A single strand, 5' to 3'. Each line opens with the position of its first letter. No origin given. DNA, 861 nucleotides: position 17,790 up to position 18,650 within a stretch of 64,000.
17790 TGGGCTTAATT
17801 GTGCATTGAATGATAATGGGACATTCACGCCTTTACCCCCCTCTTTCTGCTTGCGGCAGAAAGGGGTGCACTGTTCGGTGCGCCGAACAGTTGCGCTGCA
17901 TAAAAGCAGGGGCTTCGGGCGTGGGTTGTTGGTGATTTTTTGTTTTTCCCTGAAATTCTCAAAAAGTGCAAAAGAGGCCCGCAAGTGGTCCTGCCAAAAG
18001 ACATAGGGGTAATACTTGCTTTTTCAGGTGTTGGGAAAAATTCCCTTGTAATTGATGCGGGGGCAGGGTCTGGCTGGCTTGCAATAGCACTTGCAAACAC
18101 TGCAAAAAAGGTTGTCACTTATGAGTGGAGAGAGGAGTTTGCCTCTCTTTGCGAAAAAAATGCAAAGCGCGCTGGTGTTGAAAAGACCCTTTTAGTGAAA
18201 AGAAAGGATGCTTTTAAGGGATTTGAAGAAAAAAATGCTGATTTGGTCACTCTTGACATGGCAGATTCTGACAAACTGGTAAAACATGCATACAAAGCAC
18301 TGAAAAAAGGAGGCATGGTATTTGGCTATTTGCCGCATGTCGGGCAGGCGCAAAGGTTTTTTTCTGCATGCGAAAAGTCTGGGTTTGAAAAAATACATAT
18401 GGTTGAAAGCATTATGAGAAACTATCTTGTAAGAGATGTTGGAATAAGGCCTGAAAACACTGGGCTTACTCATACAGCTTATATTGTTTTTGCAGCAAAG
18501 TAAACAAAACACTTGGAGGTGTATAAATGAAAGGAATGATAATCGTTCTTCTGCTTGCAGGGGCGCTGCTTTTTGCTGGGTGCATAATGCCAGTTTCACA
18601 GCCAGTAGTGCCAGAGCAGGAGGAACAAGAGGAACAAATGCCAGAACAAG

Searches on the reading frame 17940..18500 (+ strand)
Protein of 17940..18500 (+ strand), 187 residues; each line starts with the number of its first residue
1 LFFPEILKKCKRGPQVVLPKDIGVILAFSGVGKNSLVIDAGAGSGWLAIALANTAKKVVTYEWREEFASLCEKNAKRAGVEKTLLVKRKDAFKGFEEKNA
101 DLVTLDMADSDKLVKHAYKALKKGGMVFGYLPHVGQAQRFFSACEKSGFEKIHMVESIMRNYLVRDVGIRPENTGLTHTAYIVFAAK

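Call 17: search_protein_families(library=pfam, proteins=[window:17940-18500:+], max_evalue=0.01)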
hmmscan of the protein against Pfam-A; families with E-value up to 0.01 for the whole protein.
window:17940-18500:+ (187 aa): 16 families
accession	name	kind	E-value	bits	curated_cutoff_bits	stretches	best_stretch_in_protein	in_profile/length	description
PF08704.16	GCD14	-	1.1e-19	71.6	26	1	15-174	22-189/247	tRNA methyltransferase complex GCD14 subunit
PF13649.12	Methyltransf_25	-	9.2e-08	33.1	27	1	37-125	1-97/97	Methyltransferase domain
PF08241.18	Methyltransf_11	-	2.2e-07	31.9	21.2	1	39-128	2-94/95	Methyltransferase domain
PF06325.19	PrmA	-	4.3e-07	30.2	22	1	33-152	161-280/296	Ribosomal protein L11 methyltransferase (PrmA)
PF13847.12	Methyltransf_31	-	1e-06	29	27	1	34-127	4-107/145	Methyltransferase domain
PF02475.24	TRM5-TYW2_MTfase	-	3.7e-06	27.4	28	1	31-130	34-136/164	TRM5/TYW2 methyltransferase domain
PF00398.26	RrnaAD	-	8.1e-06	25.5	24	1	30-93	27-87/263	Ribosomal RNA adenine dimethylase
PF05175.20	MTS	-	1.1e-05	25.6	23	1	35-104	33-103/170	Methyltransferase small domain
PF01135.25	PCMT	-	1.8e-05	25.1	20.3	1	25-148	65-188/210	Protein-L-isoaspartate(D-aspartate) O-methyltransferase (PCMT)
PF01209.24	Ubie_methyltran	-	7.2e-05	22.7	20.1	1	29-128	43-150/233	ubiE/COQ5 methyltransferase family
PF13679.12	Methyltransf_32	-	0.0002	21.8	27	1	34-88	26-86/143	Methyltransferase domain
PF09445.16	Methyltransf_15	-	0.00025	21.1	22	1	36-107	3-61/165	RNA cap guanine-N2 methyltransferase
PF13489.12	Methyltransf_23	-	0.00078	19.6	27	1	34-129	23-116/164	Methyltransferase domain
PF03602.21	Cons_hypoth95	-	0.0014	18.8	24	1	32-106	40-120/182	Conserved hypothetical protein 95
PF12847.13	Methyltransf_18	-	0.0046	17.4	27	1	31-104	12-87/151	Methyltransferase domain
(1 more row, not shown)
